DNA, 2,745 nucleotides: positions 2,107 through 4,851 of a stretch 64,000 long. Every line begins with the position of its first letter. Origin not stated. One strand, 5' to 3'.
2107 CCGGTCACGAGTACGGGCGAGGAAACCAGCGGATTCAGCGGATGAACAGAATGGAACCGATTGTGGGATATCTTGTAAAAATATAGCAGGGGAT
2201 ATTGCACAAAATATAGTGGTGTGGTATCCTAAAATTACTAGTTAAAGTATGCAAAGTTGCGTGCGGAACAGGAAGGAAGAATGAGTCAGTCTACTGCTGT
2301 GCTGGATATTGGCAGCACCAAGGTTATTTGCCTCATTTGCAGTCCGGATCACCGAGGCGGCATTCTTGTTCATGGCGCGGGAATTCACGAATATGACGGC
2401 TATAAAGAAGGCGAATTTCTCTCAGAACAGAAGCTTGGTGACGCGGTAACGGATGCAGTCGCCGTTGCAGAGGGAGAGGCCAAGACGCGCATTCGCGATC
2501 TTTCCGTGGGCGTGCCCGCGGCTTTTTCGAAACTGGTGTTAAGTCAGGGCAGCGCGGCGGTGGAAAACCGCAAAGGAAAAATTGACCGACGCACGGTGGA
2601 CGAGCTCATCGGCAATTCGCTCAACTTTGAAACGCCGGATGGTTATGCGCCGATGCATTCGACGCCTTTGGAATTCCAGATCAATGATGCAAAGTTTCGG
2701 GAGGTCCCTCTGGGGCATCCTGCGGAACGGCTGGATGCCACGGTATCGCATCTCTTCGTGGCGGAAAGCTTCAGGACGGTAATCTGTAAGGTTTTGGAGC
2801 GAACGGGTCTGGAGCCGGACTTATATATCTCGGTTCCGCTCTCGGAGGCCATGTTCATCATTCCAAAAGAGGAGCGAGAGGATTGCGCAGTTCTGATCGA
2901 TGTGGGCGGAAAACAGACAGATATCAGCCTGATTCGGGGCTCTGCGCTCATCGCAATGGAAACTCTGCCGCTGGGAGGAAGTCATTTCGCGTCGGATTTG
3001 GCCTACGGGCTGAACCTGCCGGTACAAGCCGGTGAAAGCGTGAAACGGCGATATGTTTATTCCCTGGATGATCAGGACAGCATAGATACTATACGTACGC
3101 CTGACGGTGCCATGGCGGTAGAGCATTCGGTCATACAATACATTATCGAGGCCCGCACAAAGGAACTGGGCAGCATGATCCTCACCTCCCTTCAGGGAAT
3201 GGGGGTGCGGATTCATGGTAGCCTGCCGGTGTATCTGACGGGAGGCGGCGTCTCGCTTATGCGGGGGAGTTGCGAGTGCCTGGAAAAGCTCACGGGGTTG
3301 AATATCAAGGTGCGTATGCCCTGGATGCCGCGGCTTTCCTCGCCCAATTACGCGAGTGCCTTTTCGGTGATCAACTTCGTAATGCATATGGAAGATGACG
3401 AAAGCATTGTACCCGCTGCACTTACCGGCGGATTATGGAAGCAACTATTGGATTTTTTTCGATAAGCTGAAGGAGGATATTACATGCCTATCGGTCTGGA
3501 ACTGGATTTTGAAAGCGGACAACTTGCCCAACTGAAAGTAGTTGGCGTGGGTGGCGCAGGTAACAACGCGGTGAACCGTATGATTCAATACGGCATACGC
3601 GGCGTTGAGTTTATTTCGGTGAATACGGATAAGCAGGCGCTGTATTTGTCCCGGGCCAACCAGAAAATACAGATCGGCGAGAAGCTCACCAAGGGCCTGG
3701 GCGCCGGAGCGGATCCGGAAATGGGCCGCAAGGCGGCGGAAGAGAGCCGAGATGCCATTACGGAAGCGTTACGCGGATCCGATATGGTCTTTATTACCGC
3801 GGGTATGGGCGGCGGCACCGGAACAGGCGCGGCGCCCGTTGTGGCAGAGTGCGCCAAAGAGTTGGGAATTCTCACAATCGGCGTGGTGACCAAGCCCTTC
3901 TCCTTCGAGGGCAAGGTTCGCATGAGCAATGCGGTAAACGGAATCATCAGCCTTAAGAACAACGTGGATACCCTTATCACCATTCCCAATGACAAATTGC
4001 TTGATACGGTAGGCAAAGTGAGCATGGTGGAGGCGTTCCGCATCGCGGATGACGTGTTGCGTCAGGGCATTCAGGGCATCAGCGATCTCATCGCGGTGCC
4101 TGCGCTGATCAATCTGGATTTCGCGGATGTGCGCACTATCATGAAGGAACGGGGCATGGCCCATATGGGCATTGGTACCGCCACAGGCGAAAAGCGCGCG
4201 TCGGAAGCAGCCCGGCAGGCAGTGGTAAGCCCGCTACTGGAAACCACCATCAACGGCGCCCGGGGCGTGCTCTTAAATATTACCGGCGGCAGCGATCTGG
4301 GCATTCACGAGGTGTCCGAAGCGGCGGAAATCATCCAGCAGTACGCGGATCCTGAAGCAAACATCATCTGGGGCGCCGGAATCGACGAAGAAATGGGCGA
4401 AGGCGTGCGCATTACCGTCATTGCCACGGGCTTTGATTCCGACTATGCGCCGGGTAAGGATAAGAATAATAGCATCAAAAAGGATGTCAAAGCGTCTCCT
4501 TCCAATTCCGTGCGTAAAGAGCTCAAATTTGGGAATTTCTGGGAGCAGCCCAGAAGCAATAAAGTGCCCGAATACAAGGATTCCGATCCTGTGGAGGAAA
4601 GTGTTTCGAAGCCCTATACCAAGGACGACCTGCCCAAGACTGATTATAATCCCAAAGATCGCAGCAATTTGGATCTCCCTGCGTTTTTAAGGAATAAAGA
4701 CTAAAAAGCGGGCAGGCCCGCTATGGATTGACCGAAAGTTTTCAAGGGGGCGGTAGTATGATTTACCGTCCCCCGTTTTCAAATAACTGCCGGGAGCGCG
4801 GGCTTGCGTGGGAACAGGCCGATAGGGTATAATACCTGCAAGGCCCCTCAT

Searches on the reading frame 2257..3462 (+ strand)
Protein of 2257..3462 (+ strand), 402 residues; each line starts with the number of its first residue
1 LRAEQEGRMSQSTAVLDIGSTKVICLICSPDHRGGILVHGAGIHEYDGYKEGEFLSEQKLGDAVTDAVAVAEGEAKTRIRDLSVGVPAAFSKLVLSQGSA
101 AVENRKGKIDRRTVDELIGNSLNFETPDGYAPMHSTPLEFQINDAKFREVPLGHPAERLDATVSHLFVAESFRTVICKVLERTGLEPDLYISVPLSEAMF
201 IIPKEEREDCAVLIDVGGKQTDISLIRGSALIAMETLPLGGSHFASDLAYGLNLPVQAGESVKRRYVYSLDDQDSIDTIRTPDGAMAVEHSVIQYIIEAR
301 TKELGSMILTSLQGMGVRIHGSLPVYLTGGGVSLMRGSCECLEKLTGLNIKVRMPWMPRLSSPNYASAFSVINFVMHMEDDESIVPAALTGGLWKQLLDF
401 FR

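Call 47: search_protein_families(library=ncbifam, proteins=[window:2257-3462:+], max_evalue=1e-20)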
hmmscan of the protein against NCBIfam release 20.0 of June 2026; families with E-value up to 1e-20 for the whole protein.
window:2257-3462:+ (402 aa): 2 families
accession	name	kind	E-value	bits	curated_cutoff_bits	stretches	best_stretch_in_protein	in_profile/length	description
TIGR01174.1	ftsA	equivalog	2.4e-40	138.8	175.85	1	15-355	4-347/371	cell division protein FtsA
NF007009.0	PRK09472.1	equivalog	5.8e-21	75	409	1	15-354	12-360/420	cell division protein FtsA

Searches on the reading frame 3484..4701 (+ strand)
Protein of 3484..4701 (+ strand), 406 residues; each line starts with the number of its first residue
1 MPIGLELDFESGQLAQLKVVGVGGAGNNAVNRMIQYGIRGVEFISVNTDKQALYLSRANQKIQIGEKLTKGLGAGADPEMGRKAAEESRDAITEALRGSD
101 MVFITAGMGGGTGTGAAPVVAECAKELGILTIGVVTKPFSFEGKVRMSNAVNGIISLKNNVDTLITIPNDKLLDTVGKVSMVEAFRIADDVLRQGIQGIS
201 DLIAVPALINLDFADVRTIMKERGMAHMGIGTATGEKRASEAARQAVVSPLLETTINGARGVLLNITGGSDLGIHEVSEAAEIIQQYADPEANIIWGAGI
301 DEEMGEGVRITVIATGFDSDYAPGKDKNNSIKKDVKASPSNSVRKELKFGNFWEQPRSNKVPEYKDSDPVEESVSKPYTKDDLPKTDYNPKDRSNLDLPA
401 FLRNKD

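Call 47: search_protein_families(library=ncbifam, proteins=[window:3484-4701:+], max_evalue=1e-20)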
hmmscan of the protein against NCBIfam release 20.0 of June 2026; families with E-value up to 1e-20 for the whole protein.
window:3484-4701:+ (406 aa): 1 family
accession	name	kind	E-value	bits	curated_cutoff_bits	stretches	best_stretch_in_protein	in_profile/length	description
TIGR00065.1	ftsZ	equivalog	4.1e-135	450.6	295.2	1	13-344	16-351/353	cell division protein FtsZ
